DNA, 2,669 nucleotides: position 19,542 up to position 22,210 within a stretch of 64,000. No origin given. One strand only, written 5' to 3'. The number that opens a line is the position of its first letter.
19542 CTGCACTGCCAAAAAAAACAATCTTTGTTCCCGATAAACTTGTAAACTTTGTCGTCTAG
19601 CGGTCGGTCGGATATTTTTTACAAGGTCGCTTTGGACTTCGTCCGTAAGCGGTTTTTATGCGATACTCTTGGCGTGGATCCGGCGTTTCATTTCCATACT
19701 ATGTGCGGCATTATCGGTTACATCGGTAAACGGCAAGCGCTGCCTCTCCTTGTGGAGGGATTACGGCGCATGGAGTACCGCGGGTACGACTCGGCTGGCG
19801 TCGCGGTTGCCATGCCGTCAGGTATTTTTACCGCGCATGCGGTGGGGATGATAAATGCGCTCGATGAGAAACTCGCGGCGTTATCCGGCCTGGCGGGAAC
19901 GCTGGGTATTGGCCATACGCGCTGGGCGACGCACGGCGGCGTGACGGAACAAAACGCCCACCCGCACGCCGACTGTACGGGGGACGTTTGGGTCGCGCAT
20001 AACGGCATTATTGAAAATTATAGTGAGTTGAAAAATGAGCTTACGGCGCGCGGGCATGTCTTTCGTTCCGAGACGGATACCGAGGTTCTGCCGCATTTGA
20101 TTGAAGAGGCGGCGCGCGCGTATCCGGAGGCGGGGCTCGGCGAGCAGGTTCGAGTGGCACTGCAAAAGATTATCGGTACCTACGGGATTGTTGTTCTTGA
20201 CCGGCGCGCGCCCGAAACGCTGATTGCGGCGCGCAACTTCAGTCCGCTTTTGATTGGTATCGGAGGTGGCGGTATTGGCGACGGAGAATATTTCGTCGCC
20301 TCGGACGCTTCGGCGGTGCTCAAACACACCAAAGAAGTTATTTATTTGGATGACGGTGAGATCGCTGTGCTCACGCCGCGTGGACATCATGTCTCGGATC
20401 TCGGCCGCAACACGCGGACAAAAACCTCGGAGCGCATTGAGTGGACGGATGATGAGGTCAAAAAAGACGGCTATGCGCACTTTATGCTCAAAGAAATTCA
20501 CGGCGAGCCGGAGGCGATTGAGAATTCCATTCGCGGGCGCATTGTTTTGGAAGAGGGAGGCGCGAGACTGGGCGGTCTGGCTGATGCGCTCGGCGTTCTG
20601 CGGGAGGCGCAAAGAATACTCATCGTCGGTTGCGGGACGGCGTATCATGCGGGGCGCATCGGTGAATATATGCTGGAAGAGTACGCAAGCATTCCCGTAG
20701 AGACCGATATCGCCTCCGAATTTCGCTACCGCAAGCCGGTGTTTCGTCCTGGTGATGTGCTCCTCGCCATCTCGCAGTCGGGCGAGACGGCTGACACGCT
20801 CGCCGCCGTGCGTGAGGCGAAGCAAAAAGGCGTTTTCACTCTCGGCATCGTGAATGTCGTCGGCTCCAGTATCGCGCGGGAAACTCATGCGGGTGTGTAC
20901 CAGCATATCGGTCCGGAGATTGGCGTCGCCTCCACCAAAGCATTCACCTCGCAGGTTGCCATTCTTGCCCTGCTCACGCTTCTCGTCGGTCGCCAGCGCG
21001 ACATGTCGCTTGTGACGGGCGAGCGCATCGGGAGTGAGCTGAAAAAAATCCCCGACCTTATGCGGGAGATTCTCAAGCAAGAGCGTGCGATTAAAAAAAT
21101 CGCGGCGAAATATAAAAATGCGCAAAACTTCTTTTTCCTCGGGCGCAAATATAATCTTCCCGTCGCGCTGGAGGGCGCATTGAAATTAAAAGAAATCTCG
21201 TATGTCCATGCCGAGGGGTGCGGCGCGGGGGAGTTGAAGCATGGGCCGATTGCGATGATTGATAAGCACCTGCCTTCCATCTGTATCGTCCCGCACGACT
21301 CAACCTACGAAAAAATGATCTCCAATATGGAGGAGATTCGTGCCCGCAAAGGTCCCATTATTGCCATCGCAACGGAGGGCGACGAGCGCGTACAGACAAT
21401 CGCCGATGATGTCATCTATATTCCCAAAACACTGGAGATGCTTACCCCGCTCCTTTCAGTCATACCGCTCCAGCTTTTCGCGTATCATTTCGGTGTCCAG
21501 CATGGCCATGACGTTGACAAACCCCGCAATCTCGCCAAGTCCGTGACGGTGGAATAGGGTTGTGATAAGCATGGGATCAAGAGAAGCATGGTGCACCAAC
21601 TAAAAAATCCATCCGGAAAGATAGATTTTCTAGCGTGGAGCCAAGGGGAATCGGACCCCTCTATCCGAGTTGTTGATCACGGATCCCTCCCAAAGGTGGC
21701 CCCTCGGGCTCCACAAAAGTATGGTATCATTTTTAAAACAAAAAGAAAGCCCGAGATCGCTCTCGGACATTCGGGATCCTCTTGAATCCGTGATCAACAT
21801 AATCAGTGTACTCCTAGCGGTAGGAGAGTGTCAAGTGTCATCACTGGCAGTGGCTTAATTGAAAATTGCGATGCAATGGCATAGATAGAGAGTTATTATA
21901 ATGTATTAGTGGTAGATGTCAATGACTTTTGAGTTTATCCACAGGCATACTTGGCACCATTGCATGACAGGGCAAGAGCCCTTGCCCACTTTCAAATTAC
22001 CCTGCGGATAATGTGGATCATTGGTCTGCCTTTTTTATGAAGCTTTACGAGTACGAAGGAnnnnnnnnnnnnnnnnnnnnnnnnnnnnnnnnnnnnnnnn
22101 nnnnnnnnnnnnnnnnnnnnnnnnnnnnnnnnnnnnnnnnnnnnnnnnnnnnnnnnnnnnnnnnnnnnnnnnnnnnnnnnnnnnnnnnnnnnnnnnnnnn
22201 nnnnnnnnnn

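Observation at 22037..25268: Operon encoding a split ATP-citrate lyase / citryl-CoA synthetase + citryl-CoA lyase-like system, with an embedded NUDIX gene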

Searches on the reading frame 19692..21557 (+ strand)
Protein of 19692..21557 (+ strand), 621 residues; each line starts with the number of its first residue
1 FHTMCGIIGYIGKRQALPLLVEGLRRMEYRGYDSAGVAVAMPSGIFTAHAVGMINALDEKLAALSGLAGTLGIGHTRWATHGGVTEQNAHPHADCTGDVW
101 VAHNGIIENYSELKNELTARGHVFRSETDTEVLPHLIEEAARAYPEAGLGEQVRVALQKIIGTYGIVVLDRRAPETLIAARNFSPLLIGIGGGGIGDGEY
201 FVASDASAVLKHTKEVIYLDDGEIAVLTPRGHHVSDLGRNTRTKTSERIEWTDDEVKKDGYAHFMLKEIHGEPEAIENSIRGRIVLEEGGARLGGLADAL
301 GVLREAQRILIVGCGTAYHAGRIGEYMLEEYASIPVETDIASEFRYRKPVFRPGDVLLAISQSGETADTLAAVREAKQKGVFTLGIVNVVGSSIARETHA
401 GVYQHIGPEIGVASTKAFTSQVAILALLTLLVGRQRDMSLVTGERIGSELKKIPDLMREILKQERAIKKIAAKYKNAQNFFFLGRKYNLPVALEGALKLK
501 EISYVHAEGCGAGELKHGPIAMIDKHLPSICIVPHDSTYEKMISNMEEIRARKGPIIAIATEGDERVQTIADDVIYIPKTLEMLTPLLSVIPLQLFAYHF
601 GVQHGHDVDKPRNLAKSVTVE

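Call 51: search_protein_families(library=ncbifam, proteins=[window:19692-21557:+], max_evalue=0.00001)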
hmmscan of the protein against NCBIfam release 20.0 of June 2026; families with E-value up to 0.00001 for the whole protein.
window:19692-21557:+ (621 aa): 18 families
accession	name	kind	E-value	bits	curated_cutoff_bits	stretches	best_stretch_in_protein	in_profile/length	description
NF001484.0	PRK00331.1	subfamily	7.5e-237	787.5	381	1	4-621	1-601/601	isomerizing glutamine--fructose-6-phosphate transaminase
TIGR01135.1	glmS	equivalog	1.6e-232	773.3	418.05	1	5-621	1-607/607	glutamine--fructose-6-phosphate transaminase (isomerizing)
NF046059.1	NagB_SO3506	equivalog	3.9e-35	121.7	430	1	305-565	37-288/330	glucosamine-6-phosphate deaminase NagB-II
TIGR01134.1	purF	equivalog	3.3e-27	95.9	350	1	5-231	1-221/432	amidophosphoribosyltransferase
NF041128.1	glucosaP_deam_GlmD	equivalog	1.3e-24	87.1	580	1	306-618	31-321/323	glucosamine-6-phosphate deaminase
TIGR01536.1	asn_synth_AEB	equivalog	1.3e-12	47.5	267.1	1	5-214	1-171/517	asparagine synthase (glutamine-hydrolyzing)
TIGR03104.1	trio_amidotrans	equivalog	7e-10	37.8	570.1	1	68-179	40-138/589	N-acetylglutaminylglutamine amidotransferase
TIGR03108.1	eps_aminotran_1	hypoth_equivalog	3.1e-09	36.1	816.9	1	71-212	44-169/628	XrtA/PEP-CTERM system amidotransferase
NF006949.0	PRK09431.1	equivalog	3.6e-09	35.7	499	1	86-224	57-180/554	asparagine synthase B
NF003915.0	PRK05441.1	subfamily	1.7e-08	33.8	168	1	351-429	129-209/300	N-acetylmuramic acid 6-phosphate etherase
NF040776.2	AlsR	equivalog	2.1e-07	30.2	400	0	352-400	175-223/279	transcriptional repressor AlsR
TIGR02128.1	G6PI_arch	equivalog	2.5e-07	29.9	213.9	0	303-381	18-94/308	bifunctional phosphoglucose/phosphomannose isomerase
NF008458.0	PRK11337.1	equivalog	4.5e-07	29.1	378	1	351-400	186-235/293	MurR/RpiR family transcriptional regulator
NF041755.1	RuMP_HxlAB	equivalog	5.6e-07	28.9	500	0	302-396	242-331/391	bifunctional 3-hexulose-6-phosphate synthase/6-phospho-3-hexuloisomerase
TIGR00274.1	TIGR00274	equivalog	7.4e-07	28.5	302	1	354-429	127-204/291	N-acetylmuramic acid 6-phosphate etherase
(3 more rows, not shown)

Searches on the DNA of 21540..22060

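Call 62: search_rna_families(source=window, start=21540, end=22060, threshold=evalue, max_evalue=1)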
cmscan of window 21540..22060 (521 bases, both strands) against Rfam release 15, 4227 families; matches with E-value up to 1: 1.
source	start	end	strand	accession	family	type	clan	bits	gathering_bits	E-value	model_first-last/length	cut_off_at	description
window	21636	21713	-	RF01852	tRNA-Sec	Gene; tRNA;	CL00001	17.9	47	0.74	1-91/91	no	Selenocysteine transfer RNA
